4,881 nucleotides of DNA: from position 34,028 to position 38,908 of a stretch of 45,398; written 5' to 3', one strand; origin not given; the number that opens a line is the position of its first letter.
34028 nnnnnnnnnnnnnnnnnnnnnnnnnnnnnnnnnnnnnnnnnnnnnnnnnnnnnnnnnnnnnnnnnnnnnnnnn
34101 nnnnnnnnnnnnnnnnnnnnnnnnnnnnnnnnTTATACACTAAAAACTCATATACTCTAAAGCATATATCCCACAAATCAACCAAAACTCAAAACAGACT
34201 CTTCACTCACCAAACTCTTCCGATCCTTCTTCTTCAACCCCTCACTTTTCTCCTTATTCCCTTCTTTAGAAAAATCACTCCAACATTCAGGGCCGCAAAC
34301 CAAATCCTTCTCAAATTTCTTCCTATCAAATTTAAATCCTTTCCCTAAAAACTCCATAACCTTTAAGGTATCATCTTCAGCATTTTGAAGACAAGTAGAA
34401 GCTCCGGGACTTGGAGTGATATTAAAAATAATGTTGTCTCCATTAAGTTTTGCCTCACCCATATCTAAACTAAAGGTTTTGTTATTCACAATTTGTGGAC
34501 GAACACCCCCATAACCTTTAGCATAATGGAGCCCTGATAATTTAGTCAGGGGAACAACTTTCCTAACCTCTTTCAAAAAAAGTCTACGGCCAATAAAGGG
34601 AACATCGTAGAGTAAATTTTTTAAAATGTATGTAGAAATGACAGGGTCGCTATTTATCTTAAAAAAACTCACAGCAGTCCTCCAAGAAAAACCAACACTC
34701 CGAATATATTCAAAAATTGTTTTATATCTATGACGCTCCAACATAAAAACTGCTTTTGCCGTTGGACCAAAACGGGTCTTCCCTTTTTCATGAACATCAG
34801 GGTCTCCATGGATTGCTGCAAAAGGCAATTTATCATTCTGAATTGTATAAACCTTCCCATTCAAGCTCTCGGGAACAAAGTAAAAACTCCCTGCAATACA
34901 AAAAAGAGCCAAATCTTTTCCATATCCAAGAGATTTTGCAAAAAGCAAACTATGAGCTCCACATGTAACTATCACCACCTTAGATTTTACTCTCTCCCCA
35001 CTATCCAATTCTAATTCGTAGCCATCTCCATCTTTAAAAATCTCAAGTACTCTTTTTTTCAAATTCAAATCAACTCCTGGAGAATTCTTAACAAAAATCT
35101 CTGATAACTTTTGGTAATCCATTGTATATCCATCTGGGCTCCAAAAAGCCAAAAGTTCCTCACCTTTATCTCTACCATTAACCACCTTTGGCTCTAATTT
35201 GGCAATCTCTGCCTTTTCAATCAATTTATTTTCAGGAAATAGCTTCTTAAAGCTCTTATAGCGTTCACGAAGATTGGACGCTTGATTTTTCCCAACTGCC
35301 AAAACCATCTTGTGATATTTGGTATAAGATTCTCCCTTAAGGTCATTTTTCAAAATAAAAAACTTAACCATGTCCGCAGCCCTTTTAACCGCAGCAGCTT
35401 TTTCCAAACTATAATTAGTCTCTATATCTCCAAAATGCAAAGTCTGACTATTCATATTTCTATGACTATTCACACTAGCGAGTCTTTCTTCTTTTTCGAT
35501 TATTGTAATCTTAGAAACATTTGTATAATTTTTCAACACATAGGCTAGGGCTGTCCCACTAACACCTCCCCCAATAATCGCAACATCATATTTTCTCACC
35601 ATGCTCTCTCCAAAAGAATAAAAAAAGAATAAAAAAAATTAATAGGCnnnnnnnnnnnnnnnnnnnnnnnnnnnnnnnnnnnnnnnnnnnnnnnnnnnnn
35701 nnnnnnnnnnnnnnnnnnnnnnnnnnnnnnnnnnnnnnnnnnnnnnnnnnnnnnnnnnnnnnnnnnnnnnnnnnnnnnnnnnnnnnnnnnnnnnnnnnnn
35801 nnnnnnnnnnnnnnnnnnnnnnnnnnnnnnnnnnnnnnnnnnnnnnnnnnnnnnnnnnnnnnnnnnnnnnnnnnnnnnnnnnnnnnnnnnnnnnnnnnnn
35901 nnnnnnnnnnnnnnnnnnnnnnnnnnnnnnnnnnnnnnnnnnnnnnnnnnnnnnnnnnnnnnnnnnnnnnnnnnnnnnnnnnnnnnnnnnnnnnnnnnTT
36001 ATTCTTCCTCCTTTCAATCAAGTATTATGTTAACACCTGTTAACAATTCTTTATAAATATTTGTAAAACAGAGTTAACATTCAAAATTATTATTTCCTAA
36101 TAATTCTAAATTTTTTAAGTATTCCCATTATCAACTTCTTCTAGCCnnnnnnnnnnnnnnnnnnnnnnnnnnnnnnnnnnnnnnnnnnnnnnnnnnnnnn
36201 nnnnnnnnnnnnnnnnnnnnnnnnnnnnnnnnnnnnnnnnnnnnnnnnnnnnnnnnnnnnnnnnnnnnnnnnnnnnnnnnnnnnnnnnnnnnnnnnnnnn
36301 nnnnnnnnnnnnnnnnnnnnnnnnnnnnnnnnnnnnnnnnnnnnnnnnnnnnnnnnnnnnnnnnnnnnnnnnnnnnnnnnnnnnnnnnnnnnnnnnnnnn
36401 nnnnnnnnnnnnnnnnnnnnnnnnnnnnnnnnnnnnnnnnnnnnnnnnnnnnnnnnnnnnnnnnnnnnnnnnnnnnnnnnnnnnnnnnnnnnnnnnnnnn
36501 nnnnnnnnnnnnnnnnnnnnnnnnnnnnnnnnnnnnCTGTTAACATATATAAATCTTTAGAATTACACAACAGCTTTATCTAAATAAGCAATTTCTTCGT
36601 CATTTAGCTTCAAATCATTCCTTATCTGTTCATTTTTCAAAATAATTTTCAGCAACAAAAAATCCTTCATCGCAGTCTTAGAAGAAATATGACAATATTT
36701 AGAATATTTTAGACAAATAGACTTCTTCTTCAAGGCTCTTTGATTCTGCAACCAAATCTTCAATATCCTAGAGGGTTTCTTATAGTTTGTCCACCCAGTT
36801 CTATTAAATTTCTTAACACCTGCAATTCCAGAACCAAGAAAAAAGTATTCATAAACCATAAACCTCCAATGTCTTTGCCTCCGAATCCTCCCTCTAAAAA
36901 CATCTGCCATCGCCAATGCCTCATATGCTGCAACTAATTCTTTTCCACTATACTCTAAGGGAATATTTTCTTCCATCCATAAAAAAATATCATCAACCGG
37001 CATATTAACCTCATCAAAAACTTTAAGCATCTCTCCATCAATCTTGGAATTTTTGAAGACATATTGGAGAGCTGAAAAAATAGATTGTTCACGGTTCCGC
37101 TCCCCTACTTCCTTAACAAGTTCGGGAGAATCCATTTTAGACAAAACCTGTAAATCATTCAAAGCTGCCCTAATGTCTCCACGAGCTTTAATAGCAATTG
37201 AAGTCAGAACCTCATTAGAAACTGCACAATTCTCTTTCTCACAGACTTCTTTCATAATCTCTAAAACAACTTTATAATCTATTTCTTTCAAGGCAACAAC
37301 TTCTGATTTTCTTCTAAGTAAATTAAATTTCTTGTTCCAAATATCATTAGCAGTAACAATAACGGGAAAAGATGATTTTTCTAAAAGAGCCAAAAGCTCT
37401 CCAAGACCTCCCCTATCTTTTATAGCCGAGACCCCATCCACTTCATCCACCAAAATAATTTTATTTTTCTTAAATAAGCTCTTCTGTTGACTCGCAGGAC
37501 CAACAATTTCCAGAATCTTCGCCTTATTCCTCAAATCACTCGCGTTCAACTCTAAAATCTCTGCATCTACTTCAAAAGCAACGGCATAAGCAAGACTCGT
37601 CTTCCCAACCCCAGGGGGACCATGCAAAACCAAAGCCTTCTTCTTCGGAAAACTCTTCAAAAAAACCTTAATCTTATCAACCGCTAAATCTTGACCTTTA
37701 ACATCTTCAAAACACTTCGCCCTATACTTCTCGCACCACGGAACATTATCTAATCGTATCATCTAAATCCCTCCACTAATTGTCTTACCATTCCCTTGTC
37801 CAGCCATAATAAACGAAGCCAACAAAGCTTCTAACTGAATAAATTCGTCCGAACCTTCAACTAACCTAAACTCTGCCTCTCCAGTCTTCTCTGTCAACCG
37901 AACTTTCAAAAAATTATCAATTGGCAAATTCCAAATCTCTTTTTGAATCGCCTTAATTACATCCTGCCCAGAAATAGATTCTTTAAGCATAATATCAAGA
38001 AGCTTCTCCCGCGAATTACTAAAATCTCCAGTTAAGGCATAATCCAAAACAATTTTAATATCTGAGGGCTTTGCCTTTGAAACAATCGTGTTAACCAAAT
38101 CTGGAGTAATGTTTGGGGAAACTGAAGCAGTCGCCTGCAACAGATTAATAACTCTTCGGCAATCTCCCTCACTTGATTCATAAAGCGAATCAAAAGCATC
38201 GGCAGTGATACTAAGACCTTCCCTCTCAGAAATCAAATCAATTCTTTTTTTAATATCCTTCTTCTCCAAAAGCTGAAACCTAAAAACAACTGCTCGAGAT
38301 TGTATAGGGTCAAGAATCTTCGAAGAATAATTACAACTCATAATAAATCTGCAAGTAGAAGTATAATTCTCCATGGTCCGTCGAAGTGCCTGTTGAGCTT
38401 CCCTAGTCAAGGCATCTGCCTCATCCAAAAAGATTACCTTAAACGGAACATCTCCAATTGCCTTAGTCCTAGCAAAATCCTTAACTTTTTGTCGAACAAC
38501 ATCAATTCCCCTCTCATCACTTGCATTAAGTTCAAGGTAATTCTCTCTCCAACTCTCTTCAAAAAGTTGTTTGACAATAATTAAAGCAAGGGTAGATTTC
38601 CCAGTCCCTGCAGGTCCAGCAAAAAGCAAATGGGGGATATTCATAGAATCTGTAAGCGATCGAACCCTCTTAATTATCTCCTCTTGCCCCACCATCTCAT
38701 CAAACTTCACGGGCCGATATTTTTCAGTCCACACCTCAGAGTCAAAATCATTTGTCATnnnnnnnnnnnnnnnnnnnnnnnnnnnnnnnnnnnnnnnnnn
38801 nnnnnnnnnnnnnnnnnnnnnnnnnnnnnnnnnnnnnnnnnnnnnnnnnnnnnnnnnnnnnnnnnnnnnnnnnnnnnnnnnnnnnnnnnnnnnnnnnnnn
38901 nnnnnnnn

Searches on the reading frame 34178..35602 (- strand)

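Call 40: search_protein_families(library=pfam, proteins=[window:34178-35602:-], max_evalue=0.00001)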
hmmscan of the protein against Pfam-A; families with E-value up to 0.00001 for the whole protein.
window:34178-35602:- (474 aa): 3 families
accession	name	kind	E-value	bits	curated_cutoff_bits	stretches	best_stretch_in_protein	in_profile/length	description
PF01266.30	DAO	-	2.8e-20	73.6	27.9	1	6-369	1-312/353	FAD dependent oxidoreductase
PF06039.21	Mqo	-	4e-20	72.2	27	1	4-406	2-435/489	Malate:quinone oxidoreductase (Mqo)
PF07992.20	Pyr_redox_2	-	6.3e-08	32.8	26.1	0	6-111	144-243/291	Pyridine nucleotide-disulphide oxidoreductase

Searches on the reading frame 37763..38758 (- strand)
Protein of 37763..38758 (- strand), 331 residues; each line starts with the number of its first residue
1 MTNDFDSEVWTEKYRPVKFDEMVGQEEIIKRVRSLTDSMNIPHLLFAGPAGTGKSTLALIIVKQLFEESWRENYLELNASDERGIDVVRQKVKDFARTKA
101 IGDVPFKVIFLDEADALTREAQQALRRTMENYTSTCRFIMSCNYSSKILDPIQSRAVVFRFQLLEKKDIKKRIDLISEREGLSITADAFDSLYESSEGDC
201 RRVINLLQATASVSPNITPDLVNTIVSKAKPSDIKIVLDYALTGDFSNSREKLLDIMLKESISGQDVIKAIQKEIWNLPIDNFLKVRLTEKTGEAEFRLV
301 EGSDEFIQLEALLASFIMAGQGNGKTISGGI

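Call 44: find_related_loci(query=window:37763-38758:-, collection=metagenome_contigs, flank=10000)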
Query window:37763-38758:- (331 aa) in metagenome_contigs; peptide patterns used: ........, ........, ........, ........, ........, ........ (x = any residue, [..] = any of these).
600 stretches matched a pattern (row limit reached: there are more); 326 encode a relative of the query (tblastn E <= 1e-3); the best 80 are kept; 80 distinct loci.
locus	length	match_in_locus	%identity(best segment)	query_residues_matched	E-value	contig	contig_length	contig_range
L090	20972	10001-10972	91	1-324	0e+0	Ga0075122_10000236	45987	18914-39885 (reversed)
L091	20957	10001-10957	92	1-319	0e+0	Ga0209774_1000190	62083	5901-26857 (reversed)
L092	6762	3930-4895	91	1-322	0e+0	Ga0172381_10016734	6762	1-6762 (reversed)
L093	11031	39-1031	89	1-330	0e+0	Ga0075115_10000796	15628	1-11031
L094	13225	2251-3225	90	1-326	0e+0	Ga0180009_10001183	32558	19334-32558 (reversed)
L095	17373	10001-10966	90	1-322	0e+0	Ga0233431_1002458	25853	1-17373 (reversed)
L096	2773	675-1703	85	1-331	0e+0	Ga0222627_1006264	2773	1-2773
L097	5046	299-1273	90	1-325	0e+0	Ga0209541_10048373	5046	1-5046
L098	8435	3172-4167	87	1-331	0e+0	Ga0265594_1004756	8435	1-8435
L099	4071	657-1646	87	1-330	0e+0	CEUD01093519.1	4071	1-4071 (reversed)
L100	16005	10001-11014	85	5-331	0e+0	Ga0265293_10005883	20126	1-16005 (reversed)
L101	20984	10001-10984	87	1-325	0e+0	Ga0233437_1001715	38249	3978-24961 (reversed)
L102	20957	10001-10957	87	4-322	0e+0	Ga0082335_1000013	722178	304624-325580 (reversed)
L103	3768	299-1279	86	1-327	0e+0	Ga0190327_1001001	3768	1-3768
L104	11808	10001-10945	87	8-322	0e+0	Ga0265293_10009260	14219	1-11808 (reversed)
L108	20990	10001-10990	84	1-330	0e+0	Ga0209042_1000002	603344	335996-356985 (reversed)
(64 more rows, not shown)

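Call 49: search_protein_families(library=ncbifam, proteins=[L090:5856-7181:+, L090:3056-5830:+, L108:4303-5619:+], max_evalue=0.01)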
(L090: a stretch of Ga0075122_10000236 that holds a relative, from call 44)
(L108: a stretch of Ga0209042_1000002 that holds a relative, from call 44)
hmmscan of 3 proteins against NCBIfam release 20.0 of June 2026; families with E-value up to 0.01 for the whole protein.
L090:5856-7181:+ (442 aa): 0 families

L090:3056-5830:+ (925 aa): 0 families

L108:4303-5619:+ (439 aa): 0 families
